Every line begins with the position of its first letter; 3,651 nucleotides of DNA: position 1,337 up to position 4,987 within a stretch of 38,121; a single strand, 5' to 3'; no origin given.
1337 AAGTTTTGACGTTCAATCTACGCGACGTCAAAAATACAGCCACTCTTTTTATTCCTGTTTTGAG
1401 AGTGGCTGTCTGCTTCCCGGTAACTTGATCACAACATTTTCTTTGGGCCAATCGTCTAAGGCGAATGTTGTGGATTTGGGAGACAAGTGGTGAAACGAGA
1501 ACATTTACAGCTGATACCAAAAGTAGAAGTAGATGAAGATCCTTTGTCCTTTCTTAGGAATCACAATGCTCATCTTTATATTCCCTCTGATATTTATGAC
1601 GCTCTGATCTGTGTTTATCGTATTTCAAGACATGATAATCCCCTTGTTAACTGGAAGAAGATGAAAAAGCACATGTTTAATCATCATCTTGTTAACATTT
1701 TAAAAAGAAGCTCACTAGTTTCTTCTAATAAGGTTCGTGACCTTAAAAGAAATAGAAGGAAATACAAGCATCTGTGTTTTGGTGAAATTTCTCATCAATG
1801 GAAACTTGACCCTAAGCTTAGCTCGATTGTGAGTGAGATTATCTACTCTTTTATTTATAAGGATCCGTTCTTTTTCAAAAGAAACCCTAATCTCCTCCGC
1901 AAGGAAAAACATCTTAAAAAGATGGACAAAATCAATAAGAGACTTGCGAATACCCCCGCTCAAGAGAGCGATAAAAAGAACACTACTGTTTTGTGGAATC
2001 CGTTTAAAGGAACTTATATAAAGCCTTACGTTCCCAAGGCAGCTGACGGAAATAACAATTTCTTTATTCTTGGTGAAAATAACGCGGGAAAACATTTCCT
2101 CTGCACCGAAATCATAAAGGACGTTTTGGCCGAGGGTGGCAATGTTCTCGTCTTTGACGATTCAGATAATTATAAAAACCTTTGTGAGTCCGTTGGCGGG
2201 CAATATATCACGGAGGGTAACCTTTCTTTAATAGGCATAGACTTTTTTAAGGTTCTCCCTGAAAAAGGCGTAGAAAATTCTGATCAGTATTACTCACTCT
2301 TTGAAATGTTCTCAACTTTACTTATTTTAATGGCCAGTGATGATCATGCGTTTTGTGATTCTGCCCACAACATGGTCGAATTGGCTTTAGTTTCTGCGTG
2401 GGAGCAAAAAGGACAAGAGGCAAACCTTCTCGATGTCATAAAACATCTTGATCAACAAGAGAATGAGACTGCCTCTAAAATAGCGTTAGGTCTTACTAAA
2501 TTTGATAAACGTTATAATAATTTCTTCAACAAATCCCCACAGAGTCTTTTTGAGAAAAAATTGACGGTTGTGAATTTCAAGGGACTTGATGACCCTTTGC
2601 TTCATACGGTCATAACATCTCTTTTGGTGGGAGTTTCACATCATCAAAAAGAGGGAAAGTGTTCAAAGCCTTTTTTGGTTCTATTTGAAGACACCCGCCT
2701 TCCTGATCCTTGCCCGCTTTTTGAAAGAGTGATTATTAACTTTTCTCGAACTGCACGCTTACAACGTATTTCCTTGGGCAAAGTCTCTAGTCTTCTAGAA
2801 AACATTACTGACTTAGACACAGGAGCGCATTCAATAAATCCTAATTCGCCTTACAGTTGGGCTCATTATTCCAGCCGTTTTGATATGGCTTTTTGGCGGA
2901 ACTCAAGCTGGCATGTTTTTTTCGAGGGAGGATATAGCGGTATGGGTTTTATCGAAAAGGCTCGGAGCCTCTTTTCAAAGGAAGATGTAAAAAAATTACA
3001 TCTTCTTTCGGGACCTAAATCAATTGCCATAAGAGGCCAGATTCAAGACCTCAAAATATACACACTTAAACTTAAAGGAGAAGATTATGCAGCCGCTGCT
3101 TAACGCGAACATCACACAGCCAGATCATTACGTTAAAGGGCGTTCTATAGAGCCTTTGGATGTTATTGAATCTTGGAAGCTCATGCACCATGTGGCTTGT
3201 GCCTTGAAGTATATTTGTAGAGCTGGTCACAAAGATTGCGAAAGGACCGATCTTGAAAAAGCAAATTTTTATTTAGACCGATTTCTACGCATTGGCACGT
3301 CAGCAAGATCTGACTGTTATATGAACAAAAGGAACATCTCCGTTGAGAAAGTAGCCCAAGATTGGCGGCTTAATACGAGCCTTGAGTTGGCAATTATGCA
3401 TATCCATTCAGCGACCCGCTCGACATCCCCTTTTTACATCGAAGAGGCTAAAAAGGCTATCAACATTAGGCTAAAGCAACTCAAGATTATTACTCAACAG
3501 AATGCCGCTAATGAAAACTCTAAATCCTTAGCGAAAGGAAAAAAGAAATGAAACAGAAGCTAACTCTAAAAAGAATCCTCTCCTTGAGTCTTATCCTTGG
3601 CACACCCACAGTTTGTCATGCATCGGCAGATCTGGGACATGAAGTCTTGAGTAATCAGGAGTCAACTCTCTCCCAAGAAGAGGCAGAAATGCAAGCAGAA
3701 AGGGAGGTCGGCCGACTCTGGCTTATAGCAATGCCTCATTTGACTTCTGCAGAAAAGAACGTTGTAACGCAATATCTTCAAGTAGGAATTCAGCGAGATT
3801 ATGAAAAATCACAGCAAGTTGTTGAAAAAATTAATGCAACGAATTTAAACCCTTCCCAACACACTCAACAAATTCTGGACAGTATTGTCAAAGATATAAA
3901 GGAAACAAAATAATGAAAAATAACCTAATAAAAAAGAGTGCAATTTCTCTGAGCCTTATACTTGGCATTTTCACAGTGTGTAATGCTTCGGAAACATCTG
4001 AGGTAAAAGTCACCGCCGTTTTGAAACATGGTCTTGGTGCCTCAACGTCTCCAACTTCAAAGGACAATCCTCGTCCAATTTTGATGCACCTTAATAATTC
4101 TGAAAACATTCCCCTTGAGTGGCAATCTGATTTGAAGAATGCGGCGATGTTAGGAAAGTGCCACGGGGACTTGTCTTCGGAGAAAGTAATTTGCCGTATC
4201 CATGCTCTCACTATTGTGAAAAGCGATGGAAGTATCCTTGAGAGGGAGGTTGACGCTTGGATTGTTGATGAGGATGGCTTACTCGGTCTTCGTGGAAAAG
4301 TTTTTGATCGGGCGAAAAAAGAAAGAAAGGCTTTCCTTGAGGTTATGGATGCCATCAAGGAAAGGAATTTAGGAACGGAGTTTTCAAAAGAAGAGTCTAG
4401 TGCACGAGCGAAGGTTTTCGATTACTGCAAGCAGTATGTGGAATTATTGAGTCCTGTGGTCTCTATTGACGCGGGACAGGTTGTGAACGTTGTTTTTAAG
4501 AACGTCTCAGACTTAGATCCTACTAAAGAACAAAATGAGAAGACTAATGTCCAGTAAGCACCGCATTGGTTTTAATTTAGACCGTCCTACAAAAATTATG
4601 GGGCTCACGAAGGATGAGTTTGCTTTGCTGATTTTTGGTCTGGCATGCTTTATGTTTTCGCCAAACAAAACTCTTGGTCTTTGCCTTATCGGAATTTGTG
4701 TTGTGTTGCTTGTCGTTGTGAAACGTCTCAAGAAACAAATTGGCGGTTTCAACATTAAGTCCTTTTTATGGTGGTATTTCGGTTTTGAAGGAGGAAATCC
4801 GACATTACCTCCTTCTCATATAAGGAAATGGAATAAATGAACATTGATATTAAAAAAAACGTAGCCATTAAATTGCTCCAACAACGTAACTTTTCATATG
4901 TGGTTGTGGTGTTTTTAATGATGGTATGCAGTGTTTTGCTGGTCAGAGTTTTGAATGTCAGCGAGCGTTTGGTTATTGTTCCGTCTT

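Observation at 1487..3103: Intact but motif-degenerate TraC/VirB4 paralog at the head of the F-type operon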

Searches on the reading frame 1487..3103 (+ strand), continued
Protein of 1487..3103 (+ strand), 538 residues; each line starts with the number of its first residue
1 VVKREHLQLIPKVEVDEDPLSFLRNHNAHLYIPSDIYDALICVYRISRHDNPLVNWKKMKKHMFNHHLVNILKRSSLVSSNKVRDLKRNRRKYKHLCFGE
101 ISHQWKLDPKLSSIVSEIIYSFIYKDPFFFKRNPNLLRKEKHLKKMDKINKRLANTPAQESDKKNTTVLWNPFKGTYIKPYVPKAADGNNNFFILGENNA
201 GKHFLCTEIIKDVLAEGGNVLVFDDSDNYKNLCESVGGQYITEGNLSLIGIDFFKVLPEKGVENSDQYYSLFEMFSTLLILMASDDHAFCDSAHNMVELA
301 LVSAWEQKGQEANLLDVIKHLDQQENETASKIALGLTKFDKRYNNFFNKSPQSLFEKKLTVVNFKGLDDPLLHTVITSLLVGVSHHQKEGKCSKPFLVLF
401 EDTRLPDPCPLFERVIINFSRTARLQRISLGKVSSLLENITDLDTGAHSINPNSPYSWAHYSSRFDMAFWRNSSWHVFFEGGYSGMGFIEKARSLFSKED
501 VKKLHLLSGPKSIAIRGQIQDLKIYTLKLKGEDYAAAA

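Call 88: search_protein_families(library=pfam, proteins=[L015:726-1391:+, L015:1394-2242:+, L015:2313-4865:+, L015:5521-6960:+, L015:7560-7925:+, L015:7921-9153:+, L015:9143-9595:+, L015:4848-5291:-], max_evalue=0.01)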
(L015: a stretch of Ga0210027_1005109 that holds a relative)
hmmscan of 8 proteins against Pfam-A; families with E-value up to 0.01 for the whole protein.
L015:726-1391:+ (222 aa): 1 family
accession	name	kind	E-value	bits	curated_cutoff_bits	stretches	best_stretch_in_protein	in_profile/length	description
PF13563.12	2_5_RNA_ligase2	-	1e-06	29.3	27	1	51-179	19-121/152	2'-5' RNA ligase superfamily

L015:1394-2242:+ (283 aa): 1 family
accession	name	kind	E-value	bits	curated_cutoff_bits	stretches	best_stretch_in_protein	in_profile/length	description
PF00459.30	Inositol_P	-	1.5e-51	175.9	27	1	16-249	7-246/271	Inositol monophosphatase family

L015:2313-4865:+ (851 aa): 21 families
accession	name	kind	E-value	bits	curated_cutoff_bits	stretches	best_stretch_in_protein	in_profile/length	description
PF13424.12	TPR_12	-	1.4e-36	125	30.1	4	591-664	2-75/77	Tetratricopeptide repeat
PF13374.12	TPR_10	-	5.1e-20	71.3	27.5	2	635-673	3-41/42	Tetratricopeptide repeat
PF00515.34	TPR_1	-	2.2e-14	53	27.8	1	635-667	2-34/34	Tetratricopeptide repeat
PF07719.23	TPR_2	-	6.5e-14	51.3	27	1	635-667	2-34/34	Tetratricopeptide repeat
PF13181.12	TPR_8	-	2.5e-13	49.5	25.7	1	594-619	3-28/34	Tetratricopeptide repeat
PF00196.25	GerE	-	4.3e-11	42.7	23.5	1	16-69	3-56/57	Bacterial regulatory proteins, luxR family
PF17874.7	TPR_MalT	-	1.2e-09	38.4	45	1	549-780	39-260/336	MalT-like TPR region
PF00931.28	NB-ARC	-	3.1e-09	36.9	23.5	1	144-331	2-208/248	NB-ARC domain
PF24885.1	TPR_NPHP3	-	2.7e-07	30.7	100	1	595-710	102-217/239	Nephrocystin-3 TPR domain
PF13428.12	TPR_14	-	4.5e-07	30.4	23.5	0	637-666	4-33/44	Tetratricopeptide repeat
PF13176.12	TPR_7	-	8.3e-06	25.9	27.9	0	594-619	1-26/36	Tetratricopeptide repeat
PF01637.24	ATPase_2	-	1.6e-05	25.3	33.2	1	141-209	2-68/225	ATPase domain predominantly from Archaea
PF13173.12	AAA_14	-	0.00012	22.5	27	1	160-261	2-86/129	AAA domain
PF25000.1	DUF7779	-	0.00021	21.9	27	1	370-453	2-94/95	Domain of unknown function (DUF7779)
PF14559.12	TPR_19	-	0.00042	21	25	0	607-661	6-52/68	Tetratricopeptide repeat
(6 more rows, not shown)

L015:5521-6960:+ (480 aa): 2 families
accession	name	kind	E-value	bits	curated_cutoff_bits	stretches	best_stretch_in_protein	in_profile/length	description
PF14394.12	DUF4423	-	0.005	17.1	30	0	81-123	38-81/165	Domain of unknown function (DUF4423)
PF00392.27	GntR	-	0.0088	16.1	27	0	84-112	29-57/64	Bacterial regulatory proteins, gntR family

L015:7560-7925:+ (122 aa): 0 families

L015:7921-9153:+ (411 aa): 1 family
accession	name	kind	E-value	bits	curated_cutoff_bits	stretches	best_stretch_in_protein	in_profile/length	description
PF19044.6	P-loop_TraG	-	3.4e-07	29.7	25.8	1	36-129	24-117/413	TraG P-loop domain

L015:9143-9595:+ (151 aa): 1 family
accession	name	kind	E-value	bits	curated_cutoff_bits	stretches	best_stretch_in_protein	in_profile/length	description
PF11753.13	DUF3310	-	1.9e-13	50.7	24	1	9-63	2-60/60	Protein of unknwon function (DUF3310)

L015:4848-5291:- (147 aa): 3 families
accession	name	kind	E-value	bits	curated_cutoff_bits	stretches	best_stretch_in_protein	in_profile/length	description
PF01381.28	HTH_3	-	8.3e-10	39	23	1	8-63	1-55/55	Helix-turn-helix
PF13443.12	HTH_26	-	1.7e-09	38.2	22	1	7-67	1-61/63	Cro/C1-type HTH DNA-binding domain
PF12844.13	HTH_19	-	7.2e-06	26.3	30.2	1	7-64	3-59/64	Helix-turn-helix domain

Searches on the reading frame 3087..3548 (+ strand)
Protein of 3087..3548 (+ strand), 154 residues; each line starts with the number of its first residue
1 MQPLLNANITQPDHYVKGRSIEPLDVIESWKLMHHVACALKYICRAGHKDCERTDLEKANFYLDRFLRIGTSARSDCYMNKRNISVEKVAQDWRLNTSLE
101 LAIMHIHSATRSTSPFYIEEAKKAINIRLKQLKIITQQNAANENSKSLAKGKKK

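Call 6: search_protein_families(library=pfam, proteins=[window:3087-3548:+], max_evalue=0.1)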
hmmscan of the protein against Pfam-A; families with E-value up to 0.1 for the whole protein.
window:3087-3548:+ (154 aa): 2 families
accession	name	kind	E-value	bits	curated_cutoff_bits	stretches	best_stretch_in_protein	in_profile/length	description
PF11753.13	DUF3310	-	3.5e-12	46.6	24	1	9-64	1-60/60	Protein of unknwon function (DUF3310)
PF10819.13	DUF2564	-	0.044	14.6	26.3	1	104-140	17-53/79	Protein of unknown function (DUF2564)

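Call 35: search_protein_families(library=phrogs, proteins=[window:3087-3548:+], max_evalue=0.01)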
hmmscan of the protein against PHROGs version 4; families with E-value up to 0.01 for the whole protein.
window:3087-3548:+ (154 aa): 18 families
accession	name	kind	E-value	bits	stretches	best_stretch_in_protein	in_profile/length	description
phrog_236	-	other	8.1e-14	53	1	7-67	239-302/431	nucleotide kinase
phrog_5839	-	unknown function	7.2e-13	49.7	1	7-95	5-92/128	-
phrog_1689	-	other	1.7e-11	45.4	1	6-67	164-231/243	nucleotide kinase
phrog_4897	-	other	2.9e-11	44.9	1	6-65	112-175/186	kinase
phrog_11324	-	other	3e-10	41.8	1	7-82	9-83/139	nucleotide kinase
phrog_4943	-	unknown function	1.7e-09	39.4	1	8-67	90-156/166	-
phrog_18538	-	unknown function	1.3e-08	35.9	1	7-77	3-78/159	-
phrog_25460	-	unknown function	4.8e-08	33.9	1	6-67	74-137/144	-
phrog_4472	-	other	1.2e-06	29.3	1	8-81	13-88/100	nucleotide kinase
phrog_13120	-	unknown function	4.3e-06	28.5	1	11-68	67-123/134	-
phrog_11450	-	unknown function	1.5e-05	25.1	1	8-64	325-382/394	-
phrog_2585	-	other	6.3e-05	24.4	1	8-68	97-165/175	nucleotide kinase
phrog_32366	-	unknown function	9.3e-05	23.4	1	8-72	8-71/170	-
phrog_13649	-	unknown function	0.00012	23.1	1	7-65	4-61/127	-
phrog_4824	-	unknown function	0.00016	22.7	1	10-68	7-61/128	-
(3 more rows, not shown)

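Call 36: search_protein_families(library=ncbifam, proteins=[window:3087-3548:+], max_evalue=0.01)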
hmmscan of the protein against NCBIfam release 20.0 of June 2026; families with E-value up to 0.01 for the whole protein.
window:3087-3548:+ (154 aa): 0 families

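Call 74: search_protein_families(library=padloc, proteins=[window:3087-3548:+], max_evalue=0.01)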
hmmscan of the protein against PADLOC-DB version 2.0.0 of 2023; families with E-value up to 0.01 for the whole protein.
window:3087-3548:+ (154 aa): 0 families

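Call 93: find_homologous_proteins(query=window:3087-3548:+, max_evalue=0.00001)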
Query window:3087-3548:+ (154 aa): 19 proteins with E <= 0.00001 among 31 candidates.
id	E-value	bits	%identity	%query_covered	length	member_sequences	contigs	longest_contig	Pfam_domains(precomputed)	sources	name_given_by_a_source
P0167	1.7e-97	341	100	100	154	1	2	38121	PF11753.14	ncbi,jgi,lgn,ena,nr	ncbi:MAG TPA: hypothetical protein DD412_03315 [Holosporales bacterium]|nr:hypothetical protein [Hol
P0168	2.3e-85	302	88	100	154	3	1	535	PF11753.14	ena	-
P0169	6.5e-83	294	87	100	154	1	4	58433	PF11753.14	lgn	-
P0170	7.6e-81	287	88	99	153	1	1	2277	PF11753.14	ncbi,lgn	-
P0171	1.4e-80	286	85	100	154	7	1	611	PF11753.14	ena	-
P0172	5.5e-80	285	85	100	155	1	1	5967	PF11753.14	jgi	jgi:hypothetical protein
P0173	7.9e-79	281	84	100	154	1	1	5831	PF11753.14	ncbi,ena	-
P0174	1.2e-77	277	84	99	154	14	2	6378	PF11753.14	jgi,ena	-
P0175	1.2e-77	277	84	99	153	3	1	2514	PF11753.14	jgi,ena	-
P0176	1.0e-76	274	84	99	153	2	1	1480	PF11753.14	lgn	-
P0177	1.4e-75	270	86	94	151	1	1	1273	PF11753.14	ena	-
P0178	1.5e-71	257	77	100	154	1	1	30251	PF11753.14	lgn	-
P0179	3.6e-51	191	60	99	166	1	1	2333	PF11753.14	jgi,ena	-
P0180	4.6e-51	191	64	95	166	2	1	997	PF11753.14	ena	-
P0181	9.8e-46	173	62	86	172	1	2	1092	PF11753.14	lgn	-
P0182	1.3e-34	137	52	82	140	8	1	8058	PF11753.14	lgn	-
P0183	6.4e-34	135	51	82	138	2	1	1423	PF11753.14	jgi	-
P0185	2.4e-9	55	52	39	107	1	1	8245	PF11753.14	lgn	-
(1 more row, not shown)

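Call 101: predict_structure(alignment_id=A8)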
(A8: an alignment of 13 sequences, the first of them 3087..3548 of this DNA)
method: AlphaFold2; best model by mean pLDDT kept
length: 154 residues; sequences in the alignment: 13
mean_pLDDT: 82.4   pTM: 0.75
mean pLDDT of the five models: 82.4, 80.7, 78.3, 76.6, 73.2
residues with pLDDT >= 90: 76; 70-90: 40; 50-70: 31; < 50: 7
segments of 3 or more residues with pLDDT < 50: 1-3, 152-154
pLDDT, mean of each block of 10 residues (from residue 1): 50 63 90 94 80 93 94 77 88 92 96 93 96 83 61 46
secondary structure, 60 per line:
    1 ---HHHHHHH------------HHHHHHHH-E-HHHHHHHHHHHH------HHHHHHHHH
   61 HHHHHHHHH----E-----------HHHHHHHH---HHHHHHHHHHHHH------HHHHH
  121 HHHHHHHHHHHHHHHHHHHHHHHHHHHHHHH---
elements in order: H4-10 H23-30 H34-45 H52-69 H86-93 H97-109 H116-151

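Call 104: fold_search(model_id=the predicted structure, library=pdb)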
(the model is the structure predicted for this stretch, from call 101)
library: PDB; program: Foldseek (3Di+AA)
matches with E <= 10: 111; with E <= 0.001: 0
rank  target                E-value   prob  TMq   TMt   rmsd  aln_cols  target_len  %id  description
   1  4zwq_A                6.2e-01  0.09  0.20  0.22  21.0       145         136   10  Crystal Structure of the Bacteriophage T4 recombination mediator protein UvsY, Lattice Type I (released 2016-03-02)
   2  7y16_C                8.6e-01  0.15  0.26  0.26  11.6       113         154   12  Crystal structure of rRNA-processing protein Las1 (released 2023-06-14)
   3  1q0d_A                9.1e-01  0.35  0.26  0.34  11.9       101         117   17  Crystal structure of Ni-containing superoxide dismutase with Ni-ligation corresponding to the oxidized state (released 2004-05-18)
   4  3g50_A                9.1e-01  0.20  0.27  0.34  15.2       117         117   10  Crystal Structure of NiSOD D3A mutant at 1.9 A (released 2009-04-28)
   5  4ncq_A                9.6e-01  0.20  0.27  0.35  15.2       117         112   10  Crystal structure of NiSOD H1A mutant (released 2014-12-24)
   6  1t6i_C                1.1e+00  0.30  0.26  0.35  11.4       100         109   13  Nickel Superoxide Dismutase (NiSOD) Apo Structure (released 2004-07-13)
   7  1t6q_A                1.2e+00  0.16  0.26  0.35  15.1       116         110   10  Nickel Superoxide Dismutase (NiSOD) CN-treated Apo Structure (released 2004-07-13)
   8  1t6i_A                1.3e+00  0.18  0.27  0.36  14.9       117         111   11  Nickel Superoxide Dismutase (NiSOD) Apo Structure (released 2004-07-13)
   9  1t6i_B                1.3e+00  0.18  0.27  0.36  14.9       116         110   11  Nickel Superoxide Dismutase (NiSOD) Apo Structure (released 2004-07-13)
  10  1t6q_B                1.7e+00  0.16  0.27  0.36  15.1       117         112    9  Nickel Superoxide Dismutase (NiSOD) CN-treated Apo Structure (released 2004-07-13)
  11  3g4x_A                1.7e+00  0.15  0.27  0.34  15.2       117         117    9  Crystal Structure of NiSOD Y9F mutant (released 2009-04-28)
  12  4ncq_B                1.7e+00  0.15  0.27  0.36  15.1       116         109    9  Crystal structure of NiSOD H1A mutant (released 2014-12-24)
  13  3g50_B                1.8e+00  0.13  0.25  0.33  15.3       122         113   11  Crystal Structure of NiSOD D3A mutant at 1.9 A (released 2009-04-28)
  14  1sxj_E                1.8e+00  0.08  0.20  0.12   7.3        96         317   12  Crystal Structure of the Eukaryotic Clamp Loader (Replication Factor C, RFC) Bound to the DNA Sliding Clamp (Prolifera (released 2004-06-22)
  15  3g50_C                2.1e+00  0.13  0.26  0.33  14.6       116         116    9  Crystal Structure of NiSOD D3A mutant at 1.9 A (released 2009-04-28)
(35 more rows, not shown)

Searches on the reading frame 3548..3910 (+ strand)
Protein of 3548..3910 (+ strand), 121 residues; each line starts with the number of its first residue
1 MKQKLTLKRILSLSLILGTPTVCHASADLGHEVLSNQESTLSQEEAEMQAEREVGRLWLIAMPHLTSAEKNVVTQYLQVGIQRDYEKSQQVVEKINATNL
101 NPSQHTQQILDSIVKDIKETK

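Call 6: search_protein_families(library=pfam, proteins=[window:3548-3910:+], max_evalue=0.1)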
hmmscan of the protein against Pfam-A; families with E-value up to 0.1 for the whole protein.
window:3548-3910:+ (121 aa): 1 family
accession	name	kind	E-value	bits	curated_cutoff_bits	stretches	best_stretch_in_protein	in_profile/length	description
PF16312.10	Oberon_cc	-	0.027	14.9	28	1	38-105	48-114/129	Coiled-coil region of Oberon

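Call 35: search_protein_families(library=phrogs, proteins=[window:3548-3910:+], max_evalue=0.01)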
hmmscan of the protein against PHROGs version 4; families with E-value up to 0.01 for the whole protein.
window:3548-3910:+ (121 aa): 0 families

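Call 36: search_protein_families(library=ncbifam, proteins=[window:3548-3910:+], max_evalue=0.01)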
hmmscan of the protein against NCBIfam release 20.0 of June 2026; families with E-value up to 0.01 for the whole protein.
window:3548-3910:+ (121 aa): 0 families

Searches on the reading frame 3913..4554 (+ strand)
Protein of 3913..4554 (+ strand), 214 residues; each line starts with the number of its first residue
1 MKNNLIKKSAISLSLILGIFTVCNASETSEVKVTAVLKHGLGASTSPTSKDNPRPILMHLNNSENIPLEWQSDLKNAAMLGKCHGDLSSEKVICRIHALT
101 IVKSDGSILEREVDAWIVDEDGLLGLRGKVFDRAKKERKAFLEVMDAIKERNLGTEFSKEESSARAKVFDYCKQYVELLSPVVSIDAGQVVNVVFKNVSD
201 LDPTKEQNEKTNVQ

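Call 6: search_protein_families(library=pfam, proteins=[window:3913-4554:+], max_evalue=0.1)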
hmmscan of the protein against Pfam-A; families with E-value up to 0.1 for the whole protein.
window:3913-4554:+ (214 aa): 1 family
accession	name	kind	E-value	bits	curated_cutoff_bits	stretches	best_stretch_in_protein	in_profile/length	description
PF03743.19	TrbI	-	1.1e-05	25.8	35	1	33-134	8-102/188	Bacterial conjugation TrbI-like protein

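Call 35: search_protein_families(library=phrogs, proteins=[window:3913-4554:+], max_evalue=0.01)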
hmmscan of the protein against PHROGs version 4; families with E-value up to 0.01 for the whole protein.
window:3913-4554:+ (214 aa): 0 families

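Call 36: search_protein_families(library=ncbifam, proteins=[window:3913-4554:+], max_evalue=0.01)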
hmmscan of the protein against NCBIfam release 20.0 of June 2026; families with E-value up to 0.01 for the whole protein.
window:3913-4554:+ (214 aa): 1 family
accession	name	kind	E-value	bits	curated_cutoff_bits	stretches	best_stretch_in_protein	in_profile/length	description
NF010289.0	PRK13729.1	equivalog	2.5e-09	36.6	504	1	34-133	221-318/474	F-type conjugal transfer pilus assembly protein TraB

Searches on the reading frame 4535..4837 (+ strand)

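Call 7: search_protein_families(library=pfam, proteins=[window:4535-4837:+], max_evalue=0.01)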
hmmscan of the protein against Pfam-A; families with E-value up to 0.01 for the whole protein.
window:4535-4837:+ (101 aa): 1 family
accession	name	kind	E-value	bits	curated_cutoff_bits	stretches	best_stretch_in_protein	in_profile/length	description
PF07178.16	TraL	-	1e-10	42.2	24.4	1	14-99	6-89/90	TraL protein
